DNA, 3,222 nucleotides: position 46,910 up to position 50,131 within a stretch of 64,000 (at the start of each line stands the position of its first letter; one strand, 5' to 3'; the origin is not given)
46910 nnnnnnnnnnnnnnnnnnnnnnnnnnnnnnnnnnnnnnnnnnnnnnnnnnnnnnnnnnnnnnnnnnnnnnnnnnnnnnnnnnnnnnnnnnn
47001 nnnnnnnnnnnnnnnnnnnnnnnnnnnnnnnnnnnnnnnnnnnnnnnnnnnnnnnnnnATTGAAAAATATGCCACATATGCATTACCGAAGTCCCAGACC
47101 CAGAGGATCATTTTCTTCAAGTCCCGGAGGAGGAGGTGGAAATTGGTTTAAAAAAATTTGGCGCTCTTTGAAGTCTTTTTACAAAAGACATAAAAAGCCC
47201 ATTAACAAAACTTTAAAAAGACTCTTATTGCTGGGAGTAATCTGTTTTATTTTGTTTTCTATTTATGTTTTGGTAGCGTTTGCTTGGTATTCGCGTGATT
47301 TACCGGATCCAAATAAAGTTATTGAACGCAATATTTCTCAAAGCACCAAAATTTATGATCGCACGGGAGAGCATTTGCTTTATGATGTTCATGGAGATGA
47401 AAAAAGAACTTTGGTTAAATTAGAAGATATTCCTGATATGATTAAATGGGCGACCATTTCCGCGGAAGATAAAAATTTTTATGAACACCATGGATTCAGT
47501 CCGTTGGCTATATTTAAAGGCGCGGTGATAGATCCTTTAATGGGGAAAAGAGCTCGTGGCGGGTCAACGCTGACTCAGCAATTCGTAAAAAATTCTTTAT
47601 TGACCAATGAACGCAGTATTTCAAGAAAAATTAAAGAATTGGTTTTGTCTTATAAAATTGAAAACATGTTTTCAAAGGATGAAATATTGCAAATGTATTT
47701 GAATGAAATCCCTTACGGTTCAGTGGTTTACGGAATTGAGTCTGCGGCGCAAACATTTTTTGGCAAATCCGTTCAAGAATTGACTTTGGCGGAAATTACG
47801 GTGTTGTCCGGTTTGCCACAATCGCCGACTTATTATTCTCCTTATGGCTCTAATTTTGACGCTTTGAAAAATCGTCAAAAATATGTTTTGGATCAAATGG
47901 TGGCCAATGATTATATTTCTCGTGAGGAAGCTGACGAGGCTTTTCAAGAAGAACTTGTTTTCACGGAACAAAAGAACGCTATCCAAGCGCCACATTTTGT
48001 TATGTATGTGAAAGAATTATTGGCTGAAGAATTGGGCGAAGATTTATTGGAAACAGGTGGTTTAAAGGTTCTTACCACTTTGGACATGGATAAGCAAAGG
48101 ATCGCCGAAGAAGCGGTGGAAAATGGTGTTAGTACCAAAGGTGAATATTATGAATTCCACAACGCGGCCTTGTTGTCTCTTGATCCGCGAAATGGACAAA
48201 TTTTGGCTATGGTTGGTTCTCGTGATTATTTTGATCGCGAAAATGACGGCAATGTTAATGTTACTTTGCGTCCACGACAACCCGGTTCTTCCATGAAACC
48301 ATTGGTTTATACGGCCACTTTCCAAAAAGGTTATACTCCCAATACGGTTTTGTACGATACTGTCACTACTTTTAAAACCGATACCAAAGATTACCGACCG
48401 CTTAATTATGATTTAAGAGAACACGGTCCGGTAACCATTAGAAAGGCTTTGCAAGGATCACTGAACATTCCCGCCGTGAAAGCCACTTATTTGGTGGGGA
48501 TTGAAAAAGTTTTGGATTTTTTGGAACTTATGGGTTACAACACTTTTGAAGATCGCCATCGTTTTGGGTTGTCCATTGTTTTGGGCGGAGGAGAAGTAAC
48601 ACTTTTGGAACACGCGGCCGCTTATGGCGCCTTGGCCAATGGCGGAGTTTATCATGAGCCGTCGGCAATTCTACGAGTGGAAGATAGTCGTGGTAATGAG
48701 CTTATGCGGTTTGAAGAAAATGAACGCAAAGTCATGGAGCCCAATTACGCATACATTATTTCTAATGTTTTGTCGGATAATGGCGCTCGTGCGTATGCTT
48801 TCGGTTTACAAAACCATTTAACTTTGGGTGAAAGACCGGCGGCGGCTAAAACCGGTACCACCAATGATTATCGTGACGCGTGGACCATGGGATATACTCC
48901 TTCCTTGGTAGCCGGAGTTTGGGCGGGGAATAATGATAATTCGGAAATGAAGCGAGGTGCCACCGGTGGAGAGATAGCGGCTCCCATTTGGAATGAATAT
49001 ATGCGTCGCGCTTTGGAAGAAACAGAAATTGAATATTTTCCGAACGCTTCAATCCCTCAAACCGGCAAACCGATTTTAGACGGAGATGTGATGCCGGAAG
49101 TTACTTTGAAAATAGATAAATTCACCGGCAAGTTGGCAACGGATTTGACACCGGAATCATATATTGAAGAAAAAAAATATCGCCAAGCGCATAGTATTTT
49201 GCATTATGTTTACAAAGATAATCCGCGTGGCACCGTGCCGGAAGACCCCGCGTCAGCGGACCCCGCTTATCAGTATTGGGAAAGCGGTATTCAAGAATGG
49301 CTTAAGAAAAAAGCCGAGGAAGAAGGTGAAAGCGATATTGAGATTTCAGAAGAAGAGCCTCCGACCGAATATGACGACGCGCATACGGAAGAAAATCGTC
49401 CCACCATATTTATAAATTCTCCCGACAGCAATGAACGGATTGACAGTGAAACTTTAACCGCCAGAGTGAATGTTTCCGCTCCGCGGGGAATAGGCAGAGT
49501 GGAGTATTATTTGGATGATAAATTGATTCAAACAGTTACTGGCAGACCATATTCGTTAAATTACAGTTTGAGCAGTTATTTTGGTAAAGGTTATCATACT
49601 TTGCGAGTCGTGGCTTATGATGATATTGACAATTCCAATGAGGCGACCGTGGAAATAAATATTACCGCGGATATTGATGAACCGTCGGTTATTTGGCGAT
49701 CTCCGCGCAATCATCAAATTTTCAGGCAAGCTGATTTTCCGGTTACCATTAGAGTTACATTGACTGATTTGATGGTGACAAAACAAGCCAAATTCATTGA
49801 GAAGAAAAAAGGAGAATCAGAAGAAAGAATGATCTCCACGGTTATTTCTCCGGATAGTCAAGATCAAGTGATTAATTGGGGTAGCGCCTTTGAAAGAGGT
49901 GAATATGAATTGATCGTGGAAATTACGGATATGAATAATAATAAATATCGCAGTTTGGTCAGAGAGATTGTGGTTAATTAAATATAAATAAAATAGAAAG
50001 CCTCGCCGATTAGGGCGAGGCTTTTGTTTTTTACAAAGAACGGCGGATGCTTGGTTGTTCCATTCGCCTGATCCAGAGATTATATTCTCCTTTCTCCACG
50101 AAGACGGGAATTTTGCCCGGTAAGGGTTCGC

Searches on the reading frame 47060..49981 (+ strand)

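Call 8: search_protein_families(library=pfam, proteins=[window:47060-49981:+], max_evalue=0.001)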
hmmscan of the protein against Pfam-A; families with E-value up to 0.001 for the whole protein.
window:47060-49981:+ (973 aa): 3 families
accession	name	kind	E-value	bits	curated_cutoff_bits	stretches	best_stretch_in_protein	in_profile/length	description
PF00912.28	Transgly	-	5.4e-59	199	27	1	107-280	5-177/178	Transglycosylase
PF00905.27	Transpeptidase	-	8e-24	84.8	22.1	1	374-648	6-298/299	Penicillin binding protein transpeptidase domain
PF17957.7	Big_7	-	4.2e-13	50.2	24.1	1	781-850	1-70/70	Bacterial Ig domain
